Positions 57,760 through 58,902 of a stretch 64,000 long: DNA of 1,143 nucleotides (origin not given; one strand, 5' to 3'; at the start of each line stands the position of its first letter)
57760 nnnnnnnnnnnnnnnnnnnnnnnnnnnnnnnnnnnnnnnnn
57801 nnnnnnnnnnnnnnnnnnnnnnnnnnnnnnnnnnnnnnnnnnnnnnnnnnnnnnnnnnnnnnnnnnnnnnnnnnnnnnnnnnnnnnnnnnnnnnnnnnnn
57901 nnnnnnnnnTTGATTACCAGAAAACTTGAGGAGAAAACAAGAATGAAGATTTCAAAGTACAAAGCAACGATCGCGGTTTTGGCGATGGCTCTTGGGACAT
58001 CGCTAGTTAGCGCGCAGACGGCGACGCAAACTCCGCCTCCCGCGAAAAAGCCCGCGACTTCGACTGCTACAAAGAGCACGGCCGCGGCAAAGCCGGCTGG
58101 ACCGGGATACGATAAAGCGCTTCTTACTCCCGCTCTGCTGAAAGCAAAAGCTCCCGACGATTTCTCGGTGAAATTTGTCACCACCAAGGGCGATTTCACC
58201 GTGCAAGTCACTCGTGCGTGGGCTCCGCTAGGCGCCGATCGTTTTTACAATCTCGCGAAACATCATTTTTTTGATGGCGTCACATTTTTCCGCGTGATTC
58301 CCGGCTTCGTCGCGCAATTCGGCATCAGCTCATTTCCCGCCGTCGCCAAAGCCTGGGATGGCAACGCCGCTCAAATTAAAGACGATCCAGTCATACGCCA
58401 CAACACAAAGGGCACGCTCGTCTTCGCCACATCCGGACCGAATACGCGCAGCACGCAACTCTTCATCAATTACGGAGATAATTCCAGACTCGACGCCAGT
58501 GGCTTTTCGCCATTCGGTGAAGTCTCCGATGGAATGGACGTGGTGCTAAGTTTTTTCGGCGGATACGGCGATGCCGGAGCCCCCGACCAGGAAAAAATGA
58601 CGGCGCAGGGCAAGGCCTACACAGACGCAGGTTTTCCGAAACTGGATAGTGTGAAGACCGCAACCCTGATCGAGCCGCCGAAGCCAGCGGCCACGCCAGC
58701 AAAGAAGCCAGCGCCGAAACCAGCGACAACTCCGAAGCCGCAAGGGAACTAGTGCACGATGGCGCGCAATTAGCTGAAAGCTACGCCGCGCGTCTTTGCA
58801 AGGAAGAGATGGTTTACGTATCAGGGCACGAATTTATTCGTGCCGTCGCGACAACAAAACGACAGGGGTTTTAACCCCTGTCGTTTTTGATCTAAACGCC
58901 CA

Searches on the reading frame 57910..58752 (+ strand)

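Call 15: search_protein_families(library=pfam, proteins=[window:57910-58752:+], max_evalue=0.001)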
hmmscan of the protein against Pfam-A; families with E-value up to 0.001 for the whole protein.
window:57910-58752:+ (280 aa): 1 family
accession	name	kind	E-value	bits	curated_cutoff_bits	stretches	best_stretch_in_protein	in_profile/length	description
PF00160.26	Pro_isomerase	-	8e-23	81.9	21.7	1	87-213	2-135/159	Cyclophilin type peptidyl-prolyl cis-trans isomerase/CLD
